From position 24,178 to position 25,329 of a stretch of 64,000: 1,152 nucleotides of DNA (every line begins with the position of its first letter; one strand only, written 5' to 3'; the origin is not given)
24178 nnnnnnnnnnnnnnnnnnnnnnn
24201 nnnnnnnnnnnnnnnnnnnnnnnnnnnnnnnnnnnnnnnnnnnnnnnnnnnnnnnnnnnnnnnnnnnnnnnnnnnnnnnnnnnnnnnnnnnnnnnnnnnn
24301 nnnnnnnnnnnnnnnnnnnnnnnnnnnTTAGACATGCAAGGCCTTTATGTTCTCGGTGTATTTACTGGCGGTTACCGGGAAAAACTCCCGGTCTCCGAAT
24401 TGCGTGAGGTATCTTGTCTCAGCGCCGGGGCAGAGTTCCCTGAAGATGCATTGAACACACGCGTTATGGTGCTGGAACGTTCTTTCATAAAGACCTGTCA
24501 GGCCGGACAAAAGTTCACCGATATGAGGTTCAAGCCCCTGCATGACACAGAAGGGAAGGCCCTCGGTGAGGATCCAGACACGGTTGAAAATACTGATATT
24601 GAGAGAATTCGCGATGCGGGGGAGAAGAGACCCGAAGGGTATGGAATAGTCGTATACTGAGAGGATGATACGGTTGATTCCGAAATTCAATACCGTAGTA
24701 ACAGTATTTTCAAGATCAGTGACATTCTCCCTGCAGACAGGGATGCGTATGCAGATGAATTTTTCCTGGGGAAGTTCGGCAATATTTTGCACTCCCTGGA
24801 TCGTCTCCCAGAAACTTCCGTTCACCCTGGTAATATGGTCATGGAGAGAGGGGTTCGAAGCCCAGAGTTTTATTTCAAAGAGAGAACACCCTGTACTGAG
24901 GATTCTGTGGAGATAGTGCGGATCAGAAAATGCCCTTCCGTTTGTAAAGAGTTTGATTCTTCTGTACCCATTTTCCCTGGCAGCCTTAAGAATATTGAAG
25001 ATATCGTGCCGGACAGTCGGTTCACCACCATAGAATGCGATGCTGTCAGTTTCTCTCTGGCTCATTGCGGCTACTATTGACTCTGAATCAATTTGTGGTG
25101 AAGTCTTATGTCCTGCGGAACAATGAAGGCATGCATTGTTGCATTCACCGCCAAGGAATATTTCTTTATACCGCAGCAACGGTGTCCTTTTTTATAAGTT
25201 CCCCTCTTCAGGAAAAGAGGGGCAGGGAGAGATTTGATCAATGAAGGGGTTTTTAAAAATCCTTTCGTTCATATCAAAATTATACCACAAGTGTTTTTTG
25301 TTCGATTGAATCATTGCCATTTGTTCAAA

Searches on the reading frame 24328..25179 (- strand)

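Call 60: search_protein_families(library=pfam, proteins=[window:24328-25179:-], max_evalue=0.00001)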
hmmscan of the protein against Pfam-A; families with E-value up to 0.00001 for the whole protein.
window:24328-25179:- (283 aa): 1 family
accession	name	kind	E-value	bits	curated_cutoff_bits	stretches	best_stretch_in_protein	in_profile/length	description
PF04055.27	Radical_SAM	-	3e-15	57.2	29.5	1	10-160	4-163/166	Radical SAM superfamily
